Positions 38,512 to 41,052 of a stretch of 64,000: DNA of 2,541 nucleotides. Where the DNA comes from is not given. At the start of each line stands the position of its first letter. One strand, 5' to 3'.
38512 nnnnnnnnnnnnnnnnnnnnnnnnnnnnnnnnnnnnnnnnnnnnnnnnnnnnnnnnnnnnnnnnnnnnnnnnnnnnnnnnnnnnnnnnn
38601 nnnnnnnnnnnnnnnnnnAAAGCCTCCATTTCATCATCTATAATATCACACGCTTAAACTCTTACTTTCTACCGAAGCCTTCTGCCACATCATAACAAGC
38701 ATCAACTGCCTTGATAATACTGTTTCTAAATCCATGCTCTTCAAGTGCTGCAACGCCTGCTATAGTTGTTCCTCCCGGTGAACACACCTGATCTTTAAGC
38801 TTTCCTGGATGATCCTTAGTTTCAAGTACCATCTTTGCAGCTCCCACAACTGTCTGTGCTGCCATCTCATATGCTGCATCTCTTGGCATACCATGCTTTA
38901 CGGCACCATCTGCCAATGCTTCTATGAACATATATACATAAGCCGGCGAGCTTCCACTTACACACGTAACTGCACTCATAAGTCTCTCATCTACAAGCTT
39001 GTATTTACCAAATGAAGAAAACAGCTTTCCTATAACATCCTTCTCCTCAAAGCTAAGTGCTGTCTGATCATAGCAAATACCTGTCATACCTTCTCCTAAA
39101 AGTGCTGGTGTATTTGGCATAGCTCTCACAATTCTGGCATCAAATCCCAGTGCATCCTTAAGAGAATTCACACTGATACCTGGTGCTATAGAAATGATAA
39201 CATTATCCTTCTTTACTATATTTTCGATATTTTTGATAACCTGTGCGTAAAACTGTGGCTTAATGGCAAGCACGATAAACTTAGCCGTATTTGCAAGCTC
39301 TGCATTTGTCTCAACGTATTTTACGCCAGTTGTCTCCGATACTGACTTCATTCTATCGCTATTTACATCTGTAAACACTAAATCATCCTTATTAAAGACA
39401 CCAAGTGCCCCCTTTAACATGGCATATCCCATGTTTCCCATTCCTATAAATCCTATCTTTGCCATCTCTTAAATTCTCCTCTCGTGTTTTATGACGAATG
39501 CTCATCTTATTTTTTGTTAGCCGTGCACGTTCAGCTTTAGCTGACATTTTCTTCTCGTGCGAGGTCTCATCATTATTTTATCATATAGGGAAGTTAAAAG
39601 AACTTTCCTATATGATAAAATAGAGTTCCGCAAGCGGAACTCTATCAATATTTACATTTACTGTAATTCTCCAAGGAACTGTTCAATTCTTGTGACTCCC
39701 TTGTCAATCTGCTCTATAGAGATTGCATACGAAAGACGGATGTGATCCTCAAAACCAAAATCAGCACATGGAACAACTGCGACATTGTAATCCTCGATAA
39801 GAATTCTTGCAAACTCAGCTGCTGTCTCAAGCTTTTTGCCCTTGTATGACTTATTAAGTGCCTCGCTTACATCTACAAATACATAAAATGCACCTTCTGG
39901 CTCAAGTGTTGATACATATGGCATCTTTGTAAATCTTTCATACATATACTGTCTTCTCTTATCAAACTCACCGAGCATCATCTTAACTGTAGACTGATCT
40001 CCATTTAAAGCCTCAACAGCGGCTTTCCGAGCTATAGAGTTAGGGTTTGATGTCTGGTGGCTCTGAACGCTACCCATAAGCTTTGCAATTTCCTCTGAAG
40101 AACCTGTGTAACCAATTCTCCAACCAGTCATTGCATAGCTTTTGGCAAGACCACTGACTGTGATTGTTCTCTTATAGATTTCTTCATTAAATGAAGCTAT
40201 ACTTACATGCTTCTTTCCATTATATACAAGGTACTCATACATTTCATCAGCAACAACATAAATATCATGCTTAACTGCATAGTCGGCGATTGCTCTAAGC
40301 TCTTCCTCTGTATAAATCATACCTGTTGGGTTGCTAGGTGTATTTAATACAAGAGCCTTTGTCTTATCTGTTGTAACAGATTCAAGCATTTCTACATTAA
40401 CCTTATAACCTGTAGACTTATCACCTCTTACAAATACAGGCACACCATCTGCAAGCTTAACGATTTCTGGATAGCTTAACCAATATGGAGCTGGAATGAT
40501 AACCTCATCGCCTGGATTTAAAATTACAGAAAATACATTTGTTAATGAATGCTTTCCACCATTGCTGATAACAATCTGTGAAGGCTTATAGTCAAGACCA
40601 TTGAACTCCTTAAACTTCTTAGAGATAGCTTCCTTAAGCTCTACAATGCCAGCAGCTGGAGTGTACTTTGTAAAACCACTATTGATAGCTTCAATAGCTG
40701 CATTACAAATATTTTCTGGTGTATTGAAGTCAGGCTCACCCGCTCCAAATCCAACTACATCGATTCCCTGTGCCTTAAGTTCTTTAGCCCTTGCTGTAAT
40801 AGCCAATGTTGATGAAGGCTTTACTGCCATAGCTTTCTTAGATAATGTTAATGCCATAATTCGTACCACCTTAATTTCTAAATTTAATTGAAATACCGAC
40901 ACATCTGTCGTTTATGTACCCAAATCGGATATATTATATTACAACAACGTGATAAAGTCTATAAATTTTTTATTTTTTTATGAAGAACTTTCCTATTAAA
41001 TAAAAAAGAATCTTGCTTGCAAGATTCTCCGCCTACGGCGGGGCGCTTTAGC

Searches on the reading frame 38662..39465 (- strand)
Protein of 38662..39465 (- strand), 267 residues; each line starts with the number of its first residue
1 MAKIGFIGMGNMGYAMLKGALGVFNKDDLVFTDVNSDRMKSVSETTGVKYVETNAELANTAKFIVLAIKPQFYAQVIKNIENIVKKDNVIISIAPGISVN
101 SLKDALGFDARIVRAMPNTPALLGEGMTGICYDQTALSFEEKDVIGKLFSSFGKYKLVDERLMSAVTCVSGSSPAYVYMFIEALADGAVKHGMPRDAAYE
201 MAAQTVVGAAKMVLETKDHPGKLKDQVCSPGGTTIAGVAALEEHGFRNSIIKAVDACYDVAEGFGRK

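Call 15: search_protein_families(library=pfam, proteins=[window:38662-39465:-], max_evalue=0.001)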
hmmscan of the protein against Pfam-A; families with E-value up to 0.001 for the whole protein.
window:38662-39465:- (267 aa): 5 families
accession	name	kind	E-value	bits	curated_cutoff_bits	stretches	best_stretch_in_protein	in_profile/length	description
PF14748.11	P5CR_dimer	-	7.6e-44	148.7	25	1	160-262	1-103/105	Pyrroline-5-carboxylate reductase dimerisation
PF03807.23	F420_oxidored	-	2.3e-15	57.4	21.6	1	3-95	1-93/94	NADP oxidoreductase coenzyme F420-dependent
PF03446.21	NAD_binding_2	-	6.9e-08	33.1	21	1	3-92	1-91/161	NAD binding domain of 6-phosphogluconate dehydrogenase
PF01210.29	NAD_Gly3P_dh_N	-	0.00011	22.7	23.1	1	32-103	41-112/158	NAD-dependent glycerol-3-phosphate dehydrogenase N-terminus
PF02153.23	PDH_N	-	0.00069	19.6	26.5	0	40-94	24-79/154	Prephenate dehydrogenase, nucleotide-binding domain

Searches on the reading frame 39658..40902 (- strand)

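Call 15: search_protein_families(library=pfam, proteins=[window:39658-40902:-], max_evalue=0.001)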
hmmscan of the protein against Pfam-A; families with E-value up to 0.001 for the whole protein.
window:39658-40902:- (414 aa): 2 families
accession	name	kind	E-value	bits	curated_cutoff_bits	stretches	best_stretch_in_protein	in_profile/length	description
PF00155.27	Aminotran_1_2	-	2.8e-77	260.8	19.7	1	48-406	2-361/361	Aminotransferase class I and II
PF01041.23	DegT_DnrJ_EryC1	-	5.5e-09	36.1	19.8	1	93-219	29-145/360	DegT/DnrJ/EryC1/StrS aminotransferase family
